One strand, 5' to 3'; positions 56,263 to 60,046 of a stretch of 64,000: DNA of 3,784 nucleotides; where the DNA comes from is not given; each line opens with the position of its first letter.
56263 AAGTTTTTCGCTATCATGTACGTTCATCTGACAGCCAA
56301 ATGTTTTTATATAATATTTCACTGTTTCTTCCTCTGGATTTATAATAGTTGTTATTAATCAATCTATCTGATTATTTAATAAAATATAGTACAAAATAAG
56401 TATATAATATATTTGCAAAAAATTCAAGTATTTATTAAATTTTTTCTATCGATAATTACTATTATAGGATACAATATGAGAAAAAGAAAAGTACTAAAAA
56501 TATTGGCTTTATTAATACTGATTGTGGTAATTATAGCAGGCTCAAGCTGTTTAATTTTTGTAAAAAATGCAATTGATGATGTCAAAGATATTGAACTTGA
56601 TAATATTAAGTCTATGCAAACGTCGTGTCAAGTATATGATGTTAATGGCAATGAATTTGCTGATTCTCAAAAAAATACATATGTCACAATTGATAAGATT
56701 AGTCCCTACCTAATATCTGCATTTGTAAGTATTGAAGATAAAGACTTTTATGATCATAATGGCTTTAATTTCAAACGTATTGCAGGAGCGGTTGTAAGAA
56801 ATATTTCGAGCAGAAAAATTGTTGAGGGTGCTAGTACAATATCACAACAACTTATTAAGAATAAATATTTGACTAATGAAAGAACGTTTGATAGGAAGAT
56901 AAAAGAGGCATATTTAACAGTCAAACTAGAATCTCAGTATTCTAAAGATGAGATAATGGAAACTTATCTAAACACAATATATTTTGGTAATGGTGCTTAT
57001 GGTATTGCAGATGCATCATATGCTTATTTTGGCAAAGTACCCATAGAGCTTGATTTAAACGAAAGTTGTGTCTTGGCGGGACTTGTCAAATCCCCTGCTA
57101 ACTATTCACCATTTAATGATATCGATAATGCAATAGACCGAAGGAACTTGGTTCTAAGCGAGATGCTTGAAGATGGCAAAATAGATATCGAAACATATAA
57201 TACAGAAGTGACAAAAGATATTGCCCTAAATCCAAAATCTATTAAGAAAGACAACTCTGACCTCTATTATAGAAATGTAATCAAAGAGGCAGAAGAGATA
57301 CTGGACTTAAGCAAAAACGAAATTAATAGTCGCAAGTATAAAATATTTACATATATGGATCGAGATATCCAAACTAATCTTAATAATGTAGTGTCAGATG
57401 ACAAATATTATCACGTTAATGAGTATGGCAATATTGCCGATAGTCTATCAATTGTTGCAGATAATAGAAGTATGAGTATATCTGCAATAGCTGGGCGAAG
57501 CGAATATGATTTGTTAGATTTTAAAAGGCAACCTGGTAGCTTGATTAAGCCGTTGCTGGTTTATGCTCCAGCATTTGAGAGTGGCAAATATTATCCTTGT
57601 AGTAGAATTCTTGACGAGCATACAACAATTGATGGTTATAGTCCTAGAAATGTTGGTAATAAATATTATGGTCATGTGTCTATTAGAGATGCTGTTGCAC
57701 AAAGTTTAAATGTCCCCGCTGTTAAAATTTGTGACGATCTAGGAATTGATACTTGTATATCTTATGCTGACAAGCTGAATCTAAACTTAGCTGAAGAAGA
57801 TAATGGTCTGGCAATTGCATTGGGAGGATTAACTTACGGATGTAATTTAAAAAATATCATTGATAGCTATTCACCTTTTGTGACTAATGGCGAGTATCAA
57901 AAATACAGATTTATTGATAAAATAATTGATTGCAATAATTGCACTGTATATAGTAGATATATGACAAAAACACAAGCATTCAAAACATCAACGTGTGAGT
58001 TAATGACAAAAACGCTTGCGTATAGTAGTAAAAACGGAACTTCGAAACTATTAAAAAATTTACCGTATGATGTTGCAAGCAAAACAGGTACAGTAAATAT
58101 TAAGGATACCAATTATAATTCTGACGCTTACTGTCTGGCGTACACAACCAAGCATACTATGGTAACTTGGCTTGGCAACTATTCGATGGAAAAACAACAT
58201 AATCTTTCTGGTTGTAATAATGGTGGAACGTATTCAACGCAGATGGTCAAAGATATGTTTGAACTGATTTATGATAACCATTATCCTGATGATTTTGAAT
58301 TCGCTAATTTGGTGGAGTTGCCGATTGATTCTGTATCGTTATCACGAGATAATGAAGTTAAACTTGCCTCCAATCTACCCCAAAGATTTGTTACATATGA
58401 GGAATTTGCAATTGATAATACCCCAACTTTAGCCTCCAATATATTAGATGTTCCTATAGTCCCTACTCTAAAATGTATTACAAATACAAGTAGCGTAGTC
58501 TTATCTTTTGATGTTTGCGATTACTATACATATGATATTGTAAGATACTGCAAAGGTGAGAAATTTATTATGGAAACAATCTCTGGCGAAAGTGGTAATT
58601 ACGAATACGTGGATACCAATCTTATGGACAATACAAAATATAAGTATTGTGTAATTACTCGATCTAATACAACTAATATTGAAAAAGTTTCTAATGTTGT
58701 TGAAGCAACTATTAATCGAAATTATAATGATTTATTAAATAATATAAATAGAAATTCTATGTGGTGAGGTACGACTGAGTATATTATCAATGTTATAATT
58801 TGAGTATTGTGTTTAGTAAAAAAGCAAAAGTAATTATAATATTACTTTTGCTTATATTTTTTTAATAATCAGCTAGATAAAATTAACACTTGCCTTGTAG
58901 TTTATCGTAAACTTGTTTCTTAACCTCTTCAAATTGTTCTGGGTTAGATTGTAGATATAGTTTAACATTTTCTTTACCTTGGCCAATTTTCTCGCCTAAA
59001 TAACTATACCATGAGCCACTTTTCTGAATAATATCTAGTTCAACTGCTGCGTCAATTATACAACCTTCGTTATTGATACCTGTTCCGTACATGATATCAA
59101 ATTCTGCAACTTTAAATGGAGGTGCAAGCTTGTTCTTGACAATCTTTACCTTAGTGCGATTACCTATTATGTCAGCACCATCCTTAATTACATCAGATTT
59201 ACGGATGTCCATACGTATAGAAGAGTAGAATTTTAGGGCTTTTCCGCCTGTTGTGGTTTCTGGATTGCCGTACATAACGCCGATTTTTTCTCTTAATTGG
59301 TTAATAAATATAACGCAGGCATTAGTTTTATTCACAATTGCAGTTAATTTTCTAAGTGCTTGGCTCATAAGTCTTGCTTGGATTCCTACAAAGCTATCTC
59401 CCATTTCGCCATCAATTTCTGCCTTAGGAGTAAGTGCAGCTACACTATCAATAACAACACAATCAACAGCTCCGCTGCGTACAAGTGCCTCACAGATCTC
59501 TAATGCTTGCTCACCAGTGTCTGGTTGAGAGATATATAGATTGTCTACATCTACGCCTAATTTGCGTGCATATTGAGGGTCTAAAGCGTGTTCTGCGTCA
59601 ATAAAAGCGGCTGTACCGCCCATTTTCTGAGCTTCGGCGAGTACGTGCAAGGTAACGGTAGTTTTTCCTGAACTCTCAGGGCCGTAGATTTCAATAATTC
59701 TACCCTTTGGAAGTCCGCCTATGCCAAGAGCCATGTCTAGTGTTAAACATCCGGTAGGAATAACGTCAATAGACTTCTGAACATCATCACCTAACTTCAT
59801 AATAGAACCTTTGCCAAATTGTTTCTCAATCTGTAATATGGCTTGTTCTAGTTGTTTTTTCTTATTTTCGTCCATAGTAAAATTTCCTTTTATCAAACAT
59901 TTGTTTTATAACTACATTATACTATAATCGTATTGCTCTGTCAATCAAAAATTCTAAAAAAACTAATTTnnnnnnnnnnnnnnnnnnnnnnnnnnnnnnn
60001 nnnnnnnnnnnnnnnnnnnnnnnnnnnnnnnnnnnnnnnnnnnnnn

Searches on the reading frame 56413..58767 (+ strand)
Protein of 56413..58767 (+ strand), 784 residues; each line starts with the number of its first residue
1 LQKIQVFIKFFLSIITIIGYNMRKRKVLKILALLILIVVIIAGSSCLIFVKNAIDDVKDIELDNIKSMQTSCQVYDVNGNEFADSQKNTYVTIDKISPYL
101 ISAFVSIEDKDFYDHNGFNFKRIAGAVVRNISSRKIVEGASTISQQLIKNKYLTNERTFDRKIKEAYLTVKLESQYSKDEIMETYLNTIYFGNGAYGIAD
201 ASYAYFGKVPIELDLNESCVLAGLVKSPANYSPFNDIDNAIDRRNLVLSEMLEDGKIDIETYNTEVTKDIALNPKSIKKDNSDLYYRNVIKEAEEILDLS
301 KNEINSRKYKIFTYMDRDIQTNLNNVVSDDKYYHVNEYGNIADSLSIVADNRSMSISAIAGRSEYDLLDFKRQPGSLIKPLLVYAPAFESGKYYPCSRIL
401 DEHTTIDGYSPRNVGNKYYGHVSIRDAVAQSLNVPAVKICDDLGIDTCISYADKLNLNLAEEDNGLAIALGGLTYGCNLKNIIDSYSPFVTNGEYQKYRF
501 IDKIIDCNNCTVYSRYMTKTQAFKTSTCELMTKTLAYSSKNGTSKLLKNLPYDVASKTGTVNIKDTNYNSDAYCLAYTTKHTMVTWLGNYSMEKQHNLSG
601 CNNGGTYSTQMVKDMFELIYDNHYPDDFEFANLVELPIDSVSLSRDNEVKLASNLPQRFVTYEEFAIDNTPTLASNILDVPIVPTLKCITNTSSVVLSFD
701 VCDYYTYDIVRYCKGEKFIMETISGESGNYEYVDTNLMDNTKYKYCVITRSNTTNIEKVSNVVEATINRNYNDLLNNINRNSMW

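Call 106: search_protein_families(library=pfam, proteins=[window:56413-58767:+], max_evalue=0.0001)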
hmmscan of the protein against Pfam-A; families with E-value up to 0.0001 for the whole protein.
window:56413-58767:+ (784 aa): 2 families
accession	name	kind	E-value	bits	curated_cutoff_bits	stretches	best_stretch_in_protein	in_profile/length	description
PF00912.28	Transgly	-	1.1e-63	214.3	27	1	82-251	8-177/178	Transglycosylase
PF00905.27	Transpeptidase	-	1.7e-20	73.9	22.1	1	347-615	4-297/299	Penicillin binding protein transpeptidase domain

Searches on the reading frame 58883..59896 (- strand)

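Call 106: search_protein_families(library=pfam, proteins=[window:58883-59896:-], max_evalue=0.0001)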
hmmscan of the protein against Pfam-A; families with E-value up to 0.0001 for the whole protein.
window:58883-59896:- (337 aa): 5 families
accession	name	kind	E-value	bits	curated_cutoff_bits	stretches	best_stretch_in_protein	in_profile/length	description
PF00154.27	RecA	-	2.6e-142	473.3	27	1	14-275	1-262/262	recA bacterial DNA recombination protein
PF21096.2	RecA_C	-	5.6e-25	87.7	27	1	278-333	1-56/57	RecA C-terminal domain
PF08423.17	Rad51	-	2.8e-10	40.3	22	1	43-234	5-212/244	Rad51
PF06745.19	ATPase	-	4.6e-09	36.4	26.6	1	46-120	1-77/231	KaiC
PF13481.12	AAA_25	-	1.9e-05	24.8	27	0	61-200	29-189/195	AAA domain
